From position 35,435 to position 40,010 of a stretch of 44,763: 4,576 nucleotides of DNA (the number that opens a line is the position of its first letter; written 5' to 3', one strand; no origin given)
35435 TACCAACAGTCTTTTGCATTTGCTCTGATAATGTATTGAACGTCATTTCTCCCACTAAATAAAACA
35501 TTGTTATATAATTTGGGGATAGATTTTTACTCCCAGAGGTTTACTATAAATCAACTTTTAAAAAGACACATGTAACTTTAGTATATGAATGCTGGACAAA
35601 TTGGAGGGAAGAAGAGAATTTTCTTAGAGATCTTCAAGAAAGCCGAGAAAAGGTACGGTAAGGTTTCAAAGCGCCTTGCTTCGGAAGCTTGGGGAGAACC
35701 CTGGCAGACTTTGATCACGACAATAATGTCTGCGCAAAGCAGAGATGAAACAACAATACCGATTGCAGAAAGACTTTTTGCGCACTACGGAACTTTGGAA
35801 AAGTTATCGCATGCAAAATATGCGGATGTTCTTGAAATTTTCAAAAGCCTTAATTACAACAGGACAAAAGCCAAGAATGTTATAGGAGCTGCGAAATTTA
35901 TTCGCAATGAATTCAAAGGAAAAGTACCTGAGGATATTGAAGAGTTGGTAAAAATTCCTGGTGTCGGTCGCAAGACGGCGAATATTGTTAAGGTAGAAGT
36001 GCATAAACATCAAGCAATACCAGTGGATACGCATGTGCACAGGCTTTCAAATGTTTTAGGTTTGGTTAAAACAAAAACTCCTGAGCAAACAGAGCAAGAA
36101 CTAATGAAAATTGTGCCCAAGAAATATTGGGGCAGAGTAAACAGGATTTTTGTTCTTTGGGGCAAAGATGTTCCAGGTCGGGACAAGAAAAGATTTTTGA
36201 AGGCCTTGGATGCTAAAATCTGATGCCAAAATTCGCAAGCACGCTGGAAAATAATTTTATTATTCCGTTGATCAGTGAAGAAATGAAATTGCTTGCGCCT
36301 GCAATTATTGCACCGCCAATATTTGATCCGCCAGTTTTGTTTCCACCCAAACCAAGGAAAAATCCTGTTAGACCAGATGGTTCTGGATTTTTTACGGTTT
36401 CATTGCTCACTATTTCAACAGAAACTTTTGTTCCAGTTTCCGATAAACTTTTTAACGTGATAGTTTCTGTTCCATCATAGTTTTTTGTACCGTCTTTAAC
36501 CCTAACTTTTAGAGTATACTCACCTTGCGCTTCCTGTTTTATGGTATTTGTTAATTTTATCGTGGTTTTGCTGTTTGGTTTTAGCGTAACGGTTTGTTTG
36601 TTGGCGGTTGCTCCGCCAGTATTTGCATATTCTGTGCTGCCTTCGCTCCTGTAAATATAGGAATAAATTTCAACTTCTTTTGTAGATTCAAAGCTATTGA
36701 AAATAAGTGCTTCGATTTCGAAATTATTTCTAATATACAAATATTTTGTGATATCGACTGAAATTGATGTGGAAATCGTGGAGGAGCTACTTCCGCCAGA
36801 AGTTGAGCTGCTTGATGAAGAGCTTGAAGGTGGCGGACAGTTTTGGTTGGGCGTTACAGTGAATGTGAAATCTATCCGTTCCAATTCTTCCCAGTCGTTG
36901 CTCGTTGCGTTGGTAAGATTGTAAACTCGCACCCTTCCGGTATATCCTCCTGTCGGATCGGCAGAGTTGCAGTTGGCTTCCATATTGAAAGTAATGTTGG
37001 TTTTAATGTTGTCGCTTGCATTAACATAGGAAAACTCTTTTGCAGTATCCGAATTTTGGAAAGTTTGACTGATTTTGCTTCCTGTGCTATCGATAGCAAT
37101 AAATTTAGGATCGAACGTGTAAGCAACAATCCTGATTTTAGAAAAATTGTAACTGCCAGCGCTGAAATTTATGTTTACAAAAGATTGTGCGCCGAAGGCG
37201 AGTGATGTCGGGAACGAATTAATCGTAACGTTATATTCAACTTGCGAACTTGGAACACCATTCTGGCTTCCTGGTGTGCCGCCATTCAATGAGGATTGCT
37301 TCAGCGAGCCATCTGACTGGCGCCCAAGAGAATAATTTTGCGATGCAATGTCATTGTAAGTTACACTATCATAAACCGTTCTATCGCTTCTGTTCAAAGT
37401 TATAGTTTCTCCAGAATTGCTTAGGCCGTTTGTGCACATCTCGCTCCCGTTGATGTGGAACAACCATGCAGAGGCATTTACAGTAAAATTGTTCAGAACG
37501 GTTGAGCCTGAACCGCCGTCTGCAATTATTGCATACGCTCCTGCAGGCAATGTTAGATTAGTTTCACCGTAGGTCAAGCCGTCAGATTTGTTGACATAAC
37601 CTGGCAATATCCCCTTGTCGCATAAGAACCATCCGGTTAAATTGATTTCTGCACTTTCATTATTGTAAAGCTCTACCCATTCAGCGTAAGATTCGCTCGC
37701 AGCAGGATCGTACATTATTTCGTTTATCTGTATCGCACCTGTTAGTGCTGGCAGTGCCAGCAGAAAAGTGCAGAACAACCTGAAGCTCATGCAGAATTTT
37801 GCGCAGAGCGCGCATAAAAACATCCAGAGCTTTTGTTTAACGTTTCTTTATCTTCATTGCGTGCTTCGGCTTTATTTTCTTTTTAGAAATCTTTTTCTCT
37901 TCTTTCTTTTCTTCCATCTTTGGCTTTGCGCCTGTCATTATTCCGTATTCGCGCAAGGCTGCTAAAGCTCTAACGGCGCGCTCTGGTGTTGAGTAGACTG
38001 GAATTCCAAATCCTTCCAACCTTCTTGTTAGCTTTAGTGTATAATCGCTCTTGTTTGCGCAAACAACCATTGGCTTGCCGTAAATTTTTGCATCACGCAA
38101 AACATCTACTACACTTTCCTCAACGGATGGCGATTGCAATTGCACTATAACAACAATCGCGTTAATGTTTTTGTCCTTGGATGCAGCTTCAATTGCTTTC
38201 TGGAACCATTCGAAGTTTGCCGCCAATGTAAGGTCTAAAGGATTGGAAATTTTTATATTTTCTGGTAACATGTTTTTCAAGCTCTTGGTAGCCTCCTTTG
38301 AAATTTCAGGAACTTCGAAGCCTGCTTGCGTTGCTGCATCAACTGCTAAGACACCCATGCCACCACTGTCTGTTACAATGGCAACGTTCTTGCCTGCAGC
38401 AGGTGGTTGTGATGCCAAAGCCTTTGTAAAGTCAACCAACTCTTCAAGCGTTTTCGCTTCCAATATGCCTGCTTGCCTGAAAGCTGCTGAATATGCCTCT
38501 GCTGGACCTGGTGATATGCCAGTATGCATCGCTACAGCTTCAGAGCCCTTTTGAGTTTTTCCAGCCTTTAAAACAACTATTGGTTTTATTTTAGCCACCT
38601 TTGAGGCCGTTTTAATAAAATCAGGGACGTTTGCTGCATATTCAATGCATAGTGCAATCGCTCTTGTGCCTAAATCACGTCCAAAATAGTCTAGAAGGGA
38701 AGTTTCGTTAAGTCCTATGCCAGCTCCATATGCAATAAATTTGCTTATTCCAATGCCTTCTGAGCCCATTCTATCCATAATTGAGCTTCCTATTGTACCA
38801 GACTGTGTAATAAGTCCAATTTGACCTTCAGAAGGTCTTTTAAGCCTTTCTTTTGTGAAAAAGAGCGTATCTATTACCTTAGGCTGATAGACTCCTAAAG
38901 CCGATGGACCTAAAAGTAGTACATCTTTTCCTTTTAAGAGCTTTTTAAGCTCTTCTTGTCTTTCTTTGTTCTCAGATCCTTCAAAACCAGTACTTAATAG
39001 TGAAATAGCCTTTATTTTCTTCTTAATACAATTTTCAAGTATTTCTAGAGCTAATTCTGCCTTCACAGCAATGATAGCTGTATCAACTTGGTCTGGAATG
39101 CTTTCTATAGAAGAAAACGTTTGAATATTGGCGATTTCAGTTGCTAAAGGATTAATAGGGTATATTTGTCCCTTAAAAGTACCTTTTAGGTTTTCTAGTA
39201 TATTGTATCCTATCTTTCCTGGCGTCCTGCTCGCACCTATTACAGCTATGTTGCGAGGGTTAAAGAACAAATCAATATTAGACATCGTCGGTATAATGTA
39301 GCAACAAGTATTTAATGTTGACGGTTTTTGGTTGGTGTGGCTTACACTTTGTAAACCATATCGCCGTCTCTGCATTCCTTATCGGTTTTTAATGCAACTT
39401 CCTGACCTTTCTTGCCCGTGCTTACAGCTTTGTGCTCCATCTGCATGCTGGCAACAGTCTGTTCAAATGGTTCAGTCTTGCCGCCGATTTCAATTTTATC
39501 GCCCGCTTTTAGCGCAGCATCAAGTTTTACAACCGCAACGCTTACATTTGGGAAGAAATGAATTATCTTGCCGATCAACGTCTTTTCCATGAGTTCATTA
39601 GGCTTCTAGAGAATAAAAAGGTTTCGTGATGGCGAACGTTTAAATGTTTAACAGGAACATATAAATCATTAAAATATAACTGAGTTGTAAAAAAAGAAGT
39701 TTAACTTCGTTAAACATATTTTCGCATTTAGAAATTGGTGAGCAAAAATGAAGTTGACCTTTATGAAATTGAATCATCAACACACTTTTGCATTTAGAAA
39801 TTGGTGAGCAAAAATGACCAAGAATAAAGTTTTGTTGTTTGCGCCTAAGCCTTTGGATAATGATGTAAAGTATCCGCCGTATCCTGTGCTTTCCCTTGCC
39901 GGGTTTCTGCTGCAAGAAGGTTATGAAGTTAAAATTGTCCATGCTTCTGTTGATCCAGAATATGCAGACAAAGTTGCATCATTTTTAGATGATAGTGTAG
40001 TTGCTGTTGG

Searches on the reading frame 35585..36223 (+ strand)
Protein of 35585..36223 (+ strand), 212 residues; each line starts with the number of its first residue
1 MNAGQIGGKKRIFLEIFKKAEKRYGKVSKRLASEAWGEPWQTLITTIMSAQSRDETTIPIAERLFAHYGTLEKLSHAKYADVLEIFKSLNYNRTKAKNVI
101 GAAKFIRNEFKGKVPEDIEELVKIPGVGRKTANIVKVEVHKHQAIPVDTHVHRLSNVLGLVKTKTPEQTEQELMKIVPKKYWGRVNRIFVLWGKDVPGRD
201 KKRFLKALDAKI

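Call 29: search_protein_families(library=pfam, proteins=[window:35585-36223:+])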
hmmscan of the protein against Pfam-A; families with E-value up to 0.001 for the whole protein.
window:35585-36223:+ (212 aa): 4 families
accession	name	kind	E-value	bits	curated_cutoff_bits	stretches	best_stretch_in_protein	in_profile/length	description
PF00730.31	HhH-GPD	-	1.3e-23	83.9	26.2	1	44-179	1-108/108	HhH-GPD superfamily base excision DNA repair protein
PF00633.29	HHH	-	3.5e-08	33.3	24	1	110-134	2-26/30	Helix-hairpin-helix motif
PF14520.12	HHH_5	-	0.00027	21.8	27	0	117-135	33-51/57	Helix-hairpin-helix domain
PF12826.13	HHH_2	-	0.00031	21.3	27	0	60-85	15-40/64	Helix-hairpin-helix motif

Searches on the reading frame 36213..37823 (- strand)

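Call 7: search_protein_families(library=pfam, proteins=[window:36213-37823:-])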
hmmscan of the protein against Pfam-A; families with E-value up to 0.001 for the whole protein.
window:36213-37823:- (536 aa): 1 family
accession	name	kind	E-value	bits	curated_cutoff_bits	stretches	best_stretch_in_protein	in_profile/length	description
PF00932.25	LTD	-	1.2e-17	64.7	34.3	1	28-157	5-108/109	Lamin Tail Domain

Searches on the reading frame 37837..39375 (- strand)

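Call 7: search_protein_families(library=pfam, proteins=[window:37837-39375:-])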
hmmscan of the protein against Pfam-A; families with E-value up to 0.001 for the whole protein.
window:37837-39375:- (512 aa): 4 families
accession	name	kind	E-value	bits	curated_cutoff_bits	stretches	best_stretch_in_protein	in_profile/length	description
PF13607.11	Succ_CoA_lig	-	1.8e-43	148.1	27.4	1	183-320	1-138/138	Succinyl-CoA ligase like flavodoxin domain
PF13380.12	CoA_binding_2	-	4.8e-20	72.6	22.8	1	41-163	1-114/116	CoA binding domain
PF02629.25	CoA_binding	-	1.2e-12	48.8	22.3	1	40-128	3-95/97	CoA binding domain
PF19045.5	Ligase_CoA_2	-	1e-05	26.1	23.7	1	331-410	1-80/162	Ligase-CoA domain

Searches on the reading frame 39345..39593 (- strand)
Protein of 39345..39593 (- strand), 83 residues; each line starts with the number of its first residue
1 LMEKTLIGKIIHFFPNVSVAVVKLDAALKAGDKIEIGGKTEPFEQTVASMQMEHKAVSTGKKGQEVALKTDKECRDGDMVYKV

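Call 62: search_protein_families(library=pfam, max_evalue=0.01, proteins=[window:39345-39593:-])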
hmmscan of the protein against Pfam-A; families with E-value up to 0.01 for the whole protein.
window:39345-39593:- (83 aa): 2 families
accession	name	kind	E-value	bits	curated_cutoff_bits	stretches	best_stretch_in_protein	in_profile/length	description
PF03144.31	GTP_EFTU_D2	-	0.00015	22.5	30.3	1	28-70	13-58/73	Elongation factor Tu domain 2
PF16325.11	Peptidase_U32_C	-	0.0012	19.4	28.2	1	20-80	19-82/83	Peptidase family U32 C-terminal domain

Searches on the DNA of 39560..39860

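Call 72: search_rna_families(source=window, start=39560, end=39860, threshold=evalue, max_evalue=10)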
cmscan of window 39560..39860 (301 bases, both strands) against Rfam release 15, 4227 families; matches with E-value up to 10: 6.
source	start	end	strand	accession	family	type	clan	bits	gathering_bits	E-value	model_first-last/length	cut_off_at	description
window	39699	39715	+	RF01349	CRISPR-DR40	Gene; CRISPR;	-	19.9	42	1.7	1-30/30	no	CRISPR RNA direct repeat element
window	39728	39830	+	RF01871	MALAT1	Gene; lncRNA;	-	18.6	70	3.6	1-95/95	no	Metastasis associated lung adenocarcinoma transcript 1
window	39697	39761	+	RF03244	mir-4798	Gene; miRNA;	-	14.4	75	5.4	1-75/75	no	mir-4798 microRNA precursor family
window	39742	39791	-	RF00332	snoZ266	Gene; snRNA; snoRNA; CD-box;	-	14.4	43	8.6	1-90/90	no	Small nucleolar RNA Z266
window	39741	39852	+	RF00340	SNORA36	Gene; snRNA; snoRNA; HACA-box;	CL00035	14.3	43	5.4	1-132/132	no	Small nucleolar RNA SNORA36 family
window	39774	39824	-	RF00650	mir-153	Gene; miRNA;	-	13.7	54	9.5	1-73/73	no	mir-153 microRNA precursor family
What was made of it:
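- The Rfam CRISPR-DR hit has E=1.7 and covers only hp1 (call 72).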
